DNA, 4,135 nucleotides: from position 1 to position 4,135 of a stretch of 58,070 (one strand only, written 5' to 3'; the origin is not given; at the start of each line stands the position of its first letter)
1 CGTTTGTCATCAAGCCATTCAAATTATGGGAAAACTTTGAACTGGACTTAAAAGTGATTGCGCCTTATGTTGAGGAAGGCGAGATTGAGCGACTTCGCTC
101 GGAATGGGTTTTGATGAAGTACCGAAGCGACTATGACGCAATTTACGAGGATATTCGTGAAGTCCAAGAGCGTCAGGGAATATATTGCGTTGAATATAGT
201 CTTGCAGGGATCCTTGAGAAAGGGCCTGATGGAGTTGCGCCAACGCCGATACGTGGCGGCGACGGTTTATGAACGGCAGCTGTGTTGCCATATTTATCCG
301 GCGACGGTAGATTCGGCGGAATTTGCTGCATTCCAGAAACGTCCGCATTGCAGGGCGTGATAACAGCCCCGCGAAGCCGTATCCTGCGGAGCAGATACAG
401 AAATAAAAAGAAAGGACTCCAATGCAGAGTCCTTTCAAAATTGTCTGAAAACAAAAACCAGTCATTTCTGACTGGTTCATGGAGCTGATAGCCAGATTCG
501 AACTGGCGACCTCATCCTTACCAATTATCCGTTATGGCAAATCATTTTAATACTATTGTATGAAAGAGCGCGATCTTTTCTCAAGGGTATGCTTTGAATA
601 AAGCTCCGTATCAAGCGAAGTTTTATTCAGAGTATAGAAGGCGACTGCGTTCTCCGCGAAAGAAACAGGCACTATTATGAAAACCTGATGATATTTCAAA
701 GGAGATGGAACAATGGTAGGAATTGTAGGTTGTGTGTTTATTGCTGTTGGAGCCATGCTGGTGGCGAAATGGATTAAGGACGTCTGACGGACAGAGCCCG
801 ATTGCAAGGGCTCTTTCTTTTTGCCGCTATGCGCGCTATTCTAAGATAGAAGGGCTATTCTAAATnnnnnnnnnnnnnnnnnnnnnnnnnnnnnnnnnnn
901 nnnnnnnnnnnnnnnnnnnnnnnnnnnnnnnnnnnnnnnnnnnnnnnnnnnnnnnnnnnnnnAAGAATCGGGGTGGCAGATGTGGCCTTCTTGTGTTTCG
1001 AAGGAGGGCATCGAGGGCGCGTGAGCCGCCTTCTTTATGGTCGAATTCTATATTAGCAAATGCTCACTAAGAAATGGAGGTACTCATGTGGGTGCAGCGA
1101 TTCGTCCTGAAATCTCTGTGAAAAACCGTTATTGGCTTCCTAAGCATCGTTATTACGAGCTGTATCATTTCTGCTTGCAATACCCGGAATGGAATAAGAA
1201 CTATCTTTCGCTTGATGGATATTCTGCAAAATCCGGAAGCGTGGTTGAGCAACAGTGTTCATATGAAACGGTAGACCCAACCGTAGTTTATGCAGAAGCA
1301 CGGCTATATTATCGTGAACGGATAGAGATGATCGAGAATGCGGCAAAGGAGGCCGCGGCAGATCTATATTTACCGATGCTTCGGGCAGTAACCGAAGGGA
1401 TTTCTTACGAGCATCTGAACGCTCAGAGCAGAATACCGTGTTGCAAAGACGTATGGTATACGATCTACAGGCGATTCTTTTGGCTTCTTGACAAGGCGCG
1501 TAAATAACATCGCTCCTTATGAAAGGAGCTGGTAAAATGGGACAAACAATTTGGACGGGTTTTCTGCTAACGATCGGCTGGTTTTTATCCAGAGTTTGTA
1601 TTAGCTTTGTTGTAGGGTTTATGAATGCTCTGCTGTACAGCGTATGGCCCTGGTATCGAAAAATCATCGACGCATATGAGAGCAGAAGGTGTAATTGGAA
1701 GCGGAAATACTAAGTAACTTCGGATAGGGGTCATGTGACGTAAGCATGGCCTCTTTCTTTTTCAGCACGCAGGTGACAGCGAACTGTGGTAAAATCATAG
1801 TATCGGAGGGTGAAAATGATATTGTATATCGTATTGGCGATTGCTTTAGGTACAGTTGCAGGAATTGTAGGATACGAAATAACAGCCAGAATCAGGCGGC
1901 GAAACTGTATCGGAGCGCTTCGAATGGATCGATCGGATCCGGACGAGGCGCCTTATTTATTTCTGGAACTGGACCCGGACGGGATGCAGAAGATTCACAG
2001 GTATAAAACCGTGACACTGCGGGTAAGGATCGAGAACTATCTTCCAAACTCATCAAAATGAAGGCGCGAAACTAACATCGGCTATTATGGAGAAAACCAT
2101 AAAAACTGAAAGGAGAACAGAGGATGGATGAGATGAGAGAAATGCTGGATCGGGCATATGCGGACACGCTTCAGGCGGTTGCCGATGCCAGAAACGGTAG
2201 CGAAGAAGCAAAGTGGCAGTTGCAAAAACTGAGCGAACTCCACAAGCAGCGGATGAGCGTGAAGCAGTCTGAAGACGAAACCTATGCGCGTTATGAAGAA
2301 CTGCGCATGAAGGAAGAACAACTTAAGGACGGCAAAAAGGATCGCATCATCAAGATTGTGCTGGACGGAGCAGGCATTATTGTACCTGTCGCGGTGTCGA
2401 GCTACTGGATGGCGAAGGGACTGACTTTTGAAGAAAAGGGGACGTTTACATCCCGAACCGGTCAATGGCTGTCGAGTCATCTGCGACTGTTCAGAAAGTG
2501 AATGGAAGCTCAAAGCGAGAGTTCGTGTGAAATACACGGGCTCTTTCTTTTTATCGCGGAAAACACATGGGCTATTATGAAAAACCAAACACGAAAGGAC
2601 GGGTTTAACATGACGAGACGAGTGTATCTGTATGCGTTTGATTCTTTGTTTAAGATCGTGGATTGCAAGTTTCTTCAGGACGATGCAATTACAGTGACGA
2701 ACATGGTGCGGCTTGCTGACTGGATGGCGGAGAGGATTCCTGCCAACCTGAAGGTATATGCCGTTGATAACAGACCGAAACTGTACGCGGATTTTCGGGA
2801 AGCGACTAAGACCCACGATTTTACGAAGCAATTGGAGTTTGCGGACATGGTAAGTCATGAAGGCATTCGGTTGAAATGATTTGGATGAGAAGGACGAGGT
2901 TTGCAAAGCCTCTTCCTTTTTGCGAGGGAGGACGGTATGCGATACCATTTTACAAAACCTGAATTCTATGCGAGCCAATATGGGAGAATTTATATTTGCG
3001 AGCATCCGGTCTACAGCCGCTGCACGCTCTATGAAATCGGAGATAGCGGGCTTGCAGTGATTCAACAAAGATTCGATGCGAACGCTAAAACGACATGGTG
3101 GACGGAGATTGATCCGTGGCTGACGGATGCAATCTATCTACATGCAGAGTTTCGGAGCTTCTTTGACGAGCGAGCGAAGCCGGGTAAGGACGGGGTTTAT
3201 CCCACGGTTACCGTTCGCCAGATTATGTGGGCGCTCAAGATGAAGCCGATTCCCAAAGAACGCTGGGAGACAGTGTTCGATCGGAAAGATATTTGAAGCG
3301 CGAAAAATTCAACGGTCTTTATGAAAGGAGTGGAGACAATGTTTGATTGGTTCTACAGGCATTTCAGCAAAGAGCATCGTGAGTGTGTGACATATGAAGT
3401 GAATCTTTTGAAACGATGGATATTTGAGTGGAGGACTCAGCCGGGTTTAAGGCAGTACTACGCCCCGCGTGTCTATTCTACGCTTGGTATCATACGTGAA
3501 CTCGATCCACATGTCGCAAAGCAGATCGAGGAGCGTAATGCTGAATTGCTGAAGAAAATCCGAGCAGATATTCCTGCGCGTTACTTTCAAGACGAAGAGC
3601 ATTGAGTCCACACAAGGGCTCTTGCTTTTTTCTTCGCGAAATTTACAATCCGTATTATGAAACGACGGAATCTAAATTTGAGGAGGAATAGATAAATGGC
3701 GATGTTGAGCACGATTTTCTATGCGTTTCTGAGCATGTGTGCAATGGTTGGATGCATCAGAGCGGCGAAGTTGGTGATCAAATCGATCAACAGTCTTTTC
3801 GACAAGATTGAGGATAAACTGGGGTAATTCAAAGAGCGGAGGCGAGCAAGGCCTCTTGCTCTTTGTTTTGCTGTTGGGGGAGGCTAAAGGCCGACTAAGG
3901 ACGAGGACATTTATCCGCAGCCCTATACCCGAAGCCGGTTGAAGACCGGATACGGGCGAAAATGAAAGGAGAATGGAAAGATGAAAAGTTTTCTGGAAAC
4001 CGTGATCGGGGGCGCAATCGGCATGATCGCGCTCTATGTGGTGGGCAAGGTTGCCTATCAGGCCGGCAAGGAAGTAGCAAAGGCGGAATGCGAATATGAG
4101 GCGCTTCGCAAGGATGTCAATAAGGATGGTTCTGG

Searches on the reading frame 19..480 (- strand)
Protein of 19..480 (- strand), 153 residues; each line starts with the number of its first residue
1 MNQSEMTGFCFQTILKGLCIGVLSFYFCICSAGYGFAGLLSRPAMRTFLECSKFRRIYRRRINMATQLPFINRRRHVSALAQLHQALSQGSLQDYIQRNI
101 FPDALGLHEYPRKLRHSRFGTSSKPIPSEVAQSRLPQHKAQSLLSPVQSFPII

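Call 13: search_protein_families(library=pfam, proteins=[window:19-480:-], max_evalue=0.01)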
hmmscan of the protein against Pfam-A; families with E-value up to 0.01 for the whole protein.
window:19-480:- (153 aa): 0 families

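Call 17: search_protein_families(library=phrogs, proteins=[window:19-480:-], max_evalue=0.001)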
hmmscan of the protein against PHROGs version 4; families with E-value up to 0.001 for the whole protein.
window:19-480:- (153 aa): 0 families

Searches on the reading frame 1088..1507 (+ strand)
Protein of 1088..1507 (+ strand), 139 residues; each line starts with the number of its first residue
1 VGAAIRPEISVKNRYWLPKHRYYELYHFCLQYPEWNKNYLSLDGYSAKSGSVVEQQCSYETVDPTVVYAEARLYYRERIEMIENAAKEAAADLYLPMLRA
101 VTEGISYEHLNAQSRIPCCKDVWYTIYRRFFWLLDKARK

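Call 13: search_protein_families(library=pfam, proteins=[window:1088-1507:+], max_evalue=0.01)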
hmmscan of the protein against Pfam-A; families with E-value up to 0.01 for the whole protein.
window:1088-1507:+ (139 aa): 0 families

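Call 17: search_protein_families(library=phrogs, proteins=[window:1088-1507:+], max_evalue=0.001)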
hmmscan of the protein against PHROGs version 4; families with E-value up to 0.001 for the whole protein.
window:1088-1507:+ (139 aa): 1 family
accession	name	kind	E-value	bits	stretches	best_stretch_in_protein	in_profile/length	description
phrog_11237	-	unknown function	2.9e-43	148.4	1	1-139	1-139/139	-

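Call 19: search_dna_similar(query=window:1088-1507:+, collection=phages, mode=protein, max_rows=40)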
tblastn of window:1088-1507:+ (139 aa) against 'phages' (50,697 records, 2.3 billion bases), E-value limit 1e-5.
Records with a match: 4; places in all: 4; records where one place covers at least 80% of the query: 4.
Best place of each record, by identity: <60% 4.
By first word of the organism name: Bacteriophage 2; Faecalibacterium 2.
By host as written in the record: - 2; Faecalibacterium prausnitzii 2.
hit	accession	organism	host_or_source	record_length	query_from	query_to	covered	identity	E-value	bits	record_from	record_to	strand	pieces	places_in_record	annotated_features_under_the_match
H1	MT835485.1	Bacteriophage sp.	human fecal samples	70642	1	138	99%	47.5%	2e-32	125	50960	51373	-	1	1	record has no annotation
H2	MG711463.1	Faecalibacterium phage FP_oengus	Faecalibacterium prausnitzii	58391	6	139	96%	35.8%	2e-19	88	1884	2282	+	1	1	hypothetical protein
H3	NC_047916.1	Faecalibacterium phage FP_oengus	Faecalibacterium prausnitzii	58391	6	139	96%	35.8%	2e-19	88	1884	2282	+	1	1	hypothetical protein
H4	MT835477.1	Bacteriophage sp.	human fecal samples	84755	13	138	91%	31.3%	2e-9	60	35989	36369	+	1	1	record has no annotation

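Call 20: find_related_loci(query=window:1088-1507:+, collection=viral_contigs, flank=4000)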
Query window:1088-1507:+ (139 aa) in viral_contigs; peptide patterns used: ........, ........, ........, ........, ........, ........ (x = any residue, [..] = any of these).
10 stretches matched a pattern; 5 encode a relative of the query (tblastn E <= 1e-3); 5 distinct loci.
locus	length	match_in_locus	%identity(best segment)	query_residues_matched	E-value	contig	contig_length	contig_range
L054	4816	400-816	56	1-139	2e-53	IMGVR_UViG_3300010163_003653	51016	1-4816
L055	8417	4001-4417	54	1-139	3e-49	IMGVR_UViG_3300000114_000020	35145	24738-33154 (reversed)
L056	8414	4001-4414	45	1-139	6e-36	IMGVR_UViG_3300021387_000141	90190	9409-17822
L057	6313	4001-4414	44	1-139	4e-35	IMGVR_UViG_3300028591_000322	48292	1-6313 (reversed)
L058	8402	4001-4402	43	3-138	1e-31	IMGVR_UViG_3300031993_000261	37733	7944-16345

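Call 23: get_annotated_region(hit=H2, flank=12000)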
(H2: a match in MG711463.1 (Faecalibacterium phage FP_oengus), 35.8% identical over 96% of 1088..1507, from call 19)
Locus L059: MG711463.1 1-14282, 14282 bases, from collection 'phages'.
description: Faecalibacterium phage FP_oengus, complete genome.
organism: Faecalibacterium phage FP_oengus (NCBI taxid 2070188)
taxonomy: Viruses; Duplodnaviria; Heunggongvirae; Uroviricota; Caudoviricetes; Oengusvirus; Oengusvirus oengus
host: Faecalibacterium prausnitzii; source: -; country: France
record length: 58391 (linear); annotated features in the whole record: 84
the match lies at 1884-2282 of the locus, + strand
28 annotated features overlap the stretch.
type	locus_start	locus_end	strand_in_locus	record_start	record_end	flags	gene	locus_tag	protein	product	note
CDS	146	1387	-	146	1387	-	-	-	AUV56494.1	integrase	rasttk_feature_creation_tool=prodigal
CDS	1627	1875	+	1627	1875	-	-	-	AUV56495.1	hypothetical protein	rasttk_feature_creation_tool=prodigal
CDS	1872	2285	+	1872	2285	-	-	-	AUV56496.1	hypothetical protein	rasttk_feature_creation_tool=prodigal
CDS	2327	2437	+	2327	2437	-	-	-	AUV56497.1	hypothetical protein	rasttk_feature_creation_tool=prodigal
CDS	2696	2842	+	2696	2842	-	-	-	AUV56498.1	hypothetical protein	rasttk_feature_creation_tool=prodigal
CDS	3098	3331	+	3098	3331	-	-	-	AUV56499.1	hypothetical protein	rasttk_feature_creation_tool=prodigal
CDS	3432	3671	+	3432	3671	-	-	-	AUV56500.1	hypothetical protein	rasttk_feature_creation_tool=prodigal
CDS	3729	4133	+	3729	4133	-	-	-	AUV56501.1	hypothetical protein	rasttk_feature_creation_tool=prodigal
CDS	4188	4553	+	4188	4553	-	-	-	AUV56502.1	hypothetical protein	rasttk_feature_creation_tool=prodigal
CDS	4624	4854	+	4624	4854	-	-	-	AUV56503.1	hypothetical protein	rasttk_feature_creation_tool=prodigal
CDS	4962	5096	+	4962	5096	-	-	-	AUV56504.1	hypothetical protein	rasttk_feature_creation_tool=prodigal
CDS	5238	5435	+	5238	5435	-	-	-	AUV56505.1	hypothetical protein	rasttk_feature_creation_tool=prodigal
CDS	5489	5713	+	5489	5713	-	-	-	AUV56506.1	hypothetical protein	rasttk_feature_creation_tool=prodigal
CDS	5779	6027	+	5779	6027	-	-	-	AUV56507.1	hypothetical protein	rasttk_feature_creation_tool=prodigal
CDS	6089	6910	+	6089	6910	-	-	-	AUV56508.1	hypothetical protein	rasttk_feature_creation_tool=prodigal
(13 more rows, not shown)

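Call 24: get_annotated_region(hit=H1, flank=12000)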
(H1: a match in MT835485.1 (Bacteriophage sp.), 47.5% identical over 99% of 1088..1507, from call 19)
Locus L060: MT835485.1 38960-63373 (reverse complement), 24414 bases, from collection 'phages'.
description: UNVERIFIED: Bacteriophage sp. clone scaffold_21 genomic sequence.
organism: Bacteriophage sp. (NCBI taxid 38018)
taxonomy: Viruses
host: -; source: human fecal samples; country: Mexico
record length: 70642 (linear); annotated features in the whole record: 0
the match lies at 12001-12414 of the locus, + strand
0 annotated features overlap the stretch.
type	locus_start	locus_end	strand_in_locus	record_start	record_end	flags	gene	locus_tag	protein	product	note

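Call 32: find_encoding_contigs(protein=window:1088-1507:+, flank=10000, max_places=10)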
Protein window:1088-1507:+ (139 aa): 1 contig read that carries it; 1 place shown.
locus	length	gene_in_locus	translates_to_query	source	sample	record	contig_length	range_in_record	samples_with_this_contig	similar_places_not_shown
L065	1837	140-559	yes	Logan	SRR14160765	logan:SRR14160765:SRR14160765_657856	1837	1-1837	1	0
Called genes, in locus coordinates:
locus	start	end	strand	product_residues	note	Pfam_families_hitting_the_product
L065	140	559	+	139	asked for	-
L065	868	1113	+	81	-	-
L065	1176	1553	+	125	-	-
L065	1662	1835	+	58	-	?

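Call 88: search_solved_structures(query=window:1088-1507:+, max_evalue=10)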
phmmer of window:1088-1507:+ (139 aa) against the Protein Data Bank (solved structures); distinct sequences matched with E-value up to 10: 1.
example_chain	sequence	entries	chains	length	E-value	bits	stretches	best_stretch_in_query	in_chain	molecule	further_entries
6ser_A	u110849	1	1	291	0.29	14.7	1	13-40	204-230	START domain-containing protein 10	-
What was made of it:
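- Checked: The gene has no Pfam or PDB match and matches only phrog_11237, of unknown function (calls 13, 17, 88).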

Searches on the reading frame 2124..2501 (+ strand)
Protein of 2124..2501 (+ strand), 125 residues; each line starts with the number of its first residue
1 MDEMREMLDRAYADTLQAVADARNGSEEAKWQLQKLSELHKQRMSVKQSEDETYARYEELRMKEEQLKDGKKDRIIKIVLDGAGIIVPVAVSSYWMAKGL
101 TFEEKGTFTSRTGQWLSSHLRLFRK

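Call 13: search_protein_families(library=pfam, proteins=[window:2124-2501:+], max_evalue=0.01)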
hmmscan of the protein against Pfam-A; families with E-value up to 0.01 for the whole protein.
window:2124-2501:+ (125 aa): 0 families

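Call 17: search_protein_families(library=phrogs, proteins=[window:2124-2501:+], max_evalue=0.001)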
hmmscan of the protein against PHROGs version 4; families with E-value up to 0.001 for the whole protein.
window:2124-2501:+ (125 aa): 1 family
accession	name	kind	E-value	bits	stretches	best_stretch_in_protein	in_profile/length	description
phrog_15866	-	unknown function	2.4e-18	67.6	1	2-121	3-133/137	-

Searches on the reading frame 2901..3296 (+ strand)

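Call 13: search_protein_families(library=pfam, proteins=[window:2901-3296:+], max_evalue=0.01)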
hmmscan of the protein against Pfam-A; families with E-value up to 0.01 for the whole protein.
window:2901-3296:+ (131 aa): 0 families

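Call 17: search_protein_families(library=phrogs, proteins=[window:2901-3296:+], max_evalue=0.001)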
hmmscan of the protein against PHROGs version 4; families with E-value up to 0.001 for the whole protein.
window:2901-3296:+ (131 aa): 1 family
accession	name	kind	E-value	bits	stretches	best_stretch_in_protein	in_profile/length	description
phrog_17256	-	unknown function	4.8e-64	214.9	1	13-131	1-119/119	-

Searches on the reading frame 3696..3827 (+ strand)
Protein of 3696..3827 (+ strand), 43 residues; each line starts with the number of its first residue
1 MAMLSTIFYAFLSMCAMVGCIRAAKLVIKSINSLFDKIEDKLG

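Call 68: find_encoding_contigs(protein=window:3696-3827:+, flank=10000, max_places=10)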
Protein window:3696-3827:+ (43 aa): 23 contigs read that carry it; 10 places shown.
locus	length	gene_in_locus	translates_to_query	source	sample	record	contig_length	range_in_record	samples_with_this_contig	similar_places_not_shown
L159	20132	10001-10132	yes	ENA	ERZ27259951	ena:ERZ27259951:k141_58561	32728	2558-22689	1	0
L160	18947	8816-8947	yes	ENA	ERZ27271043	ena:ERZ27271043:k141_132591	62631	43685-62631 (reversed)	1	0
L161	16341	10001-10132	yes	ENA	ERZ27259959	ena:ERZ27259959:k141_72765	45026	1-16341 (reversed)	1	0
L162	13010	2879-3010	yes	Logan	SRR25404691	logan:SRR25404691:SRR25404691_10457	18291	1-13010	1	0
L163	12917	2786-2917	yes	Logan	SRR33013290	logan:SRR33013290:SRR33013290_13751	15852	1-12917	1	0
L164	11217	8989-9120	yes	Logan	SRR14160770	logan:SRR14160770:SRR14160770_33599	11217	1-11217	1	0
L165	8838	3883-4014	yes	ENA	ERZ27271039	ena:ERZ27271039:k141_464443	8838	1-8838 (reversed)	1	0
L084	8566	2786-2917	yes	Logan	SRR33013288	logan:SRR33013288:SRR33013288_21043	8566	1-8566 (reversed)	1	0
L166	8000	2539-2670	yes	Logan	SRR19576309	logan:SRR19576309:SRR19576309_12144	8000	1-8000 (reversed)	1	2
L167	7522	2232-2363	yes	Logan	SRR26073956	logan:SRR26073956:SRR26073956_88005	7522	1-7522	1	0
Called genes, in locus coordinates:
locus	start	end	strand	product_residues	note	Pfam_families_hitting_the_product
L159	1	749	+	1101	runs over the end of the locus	?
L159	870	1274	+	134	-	-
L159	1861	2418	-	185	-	-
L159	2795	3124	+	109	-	-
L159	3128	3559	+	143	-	PF02839:CBM_5_12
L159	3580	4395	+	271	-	-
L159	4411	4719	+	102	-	-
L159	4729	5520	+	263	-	-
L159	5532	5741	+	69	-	PF16938:Phage_holin_Dp1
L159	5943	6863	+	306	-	PF14659:Phage_int_SAM_3 (weak), PF00589:Phage_integrase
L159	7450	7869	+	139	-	-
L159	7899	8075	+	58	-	-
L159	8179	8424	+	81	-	-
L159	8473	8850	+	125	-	-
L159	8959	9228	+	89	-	-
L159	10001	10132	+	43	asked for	-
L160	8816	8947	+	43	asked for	-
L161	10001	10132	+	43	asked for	-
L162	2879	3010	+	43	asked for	-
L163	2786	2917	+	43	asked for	-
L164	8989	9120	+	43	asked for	-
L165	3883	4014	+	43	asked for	-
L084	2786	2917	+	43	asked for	-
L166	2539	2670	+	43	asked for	-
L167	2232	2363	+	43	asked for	-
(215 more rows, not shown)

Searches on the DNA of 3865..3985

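Call 85: search_rna_families(source=window, start=3865, end=3985, threshold=evalue, max_evalue=10, show_alignments=4)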
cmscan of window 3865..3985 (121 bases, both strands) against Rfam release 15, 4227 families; matches with E-value up to 10: 1.
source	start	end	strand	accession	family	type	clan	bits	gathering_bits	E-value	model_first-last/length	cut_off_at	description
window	3882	3985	+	RF01953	SOX2OT_exon3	Gene; lncRNA;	-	7.4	70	1.2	1-93/276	3'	SOX2 overlapping transcript exon 3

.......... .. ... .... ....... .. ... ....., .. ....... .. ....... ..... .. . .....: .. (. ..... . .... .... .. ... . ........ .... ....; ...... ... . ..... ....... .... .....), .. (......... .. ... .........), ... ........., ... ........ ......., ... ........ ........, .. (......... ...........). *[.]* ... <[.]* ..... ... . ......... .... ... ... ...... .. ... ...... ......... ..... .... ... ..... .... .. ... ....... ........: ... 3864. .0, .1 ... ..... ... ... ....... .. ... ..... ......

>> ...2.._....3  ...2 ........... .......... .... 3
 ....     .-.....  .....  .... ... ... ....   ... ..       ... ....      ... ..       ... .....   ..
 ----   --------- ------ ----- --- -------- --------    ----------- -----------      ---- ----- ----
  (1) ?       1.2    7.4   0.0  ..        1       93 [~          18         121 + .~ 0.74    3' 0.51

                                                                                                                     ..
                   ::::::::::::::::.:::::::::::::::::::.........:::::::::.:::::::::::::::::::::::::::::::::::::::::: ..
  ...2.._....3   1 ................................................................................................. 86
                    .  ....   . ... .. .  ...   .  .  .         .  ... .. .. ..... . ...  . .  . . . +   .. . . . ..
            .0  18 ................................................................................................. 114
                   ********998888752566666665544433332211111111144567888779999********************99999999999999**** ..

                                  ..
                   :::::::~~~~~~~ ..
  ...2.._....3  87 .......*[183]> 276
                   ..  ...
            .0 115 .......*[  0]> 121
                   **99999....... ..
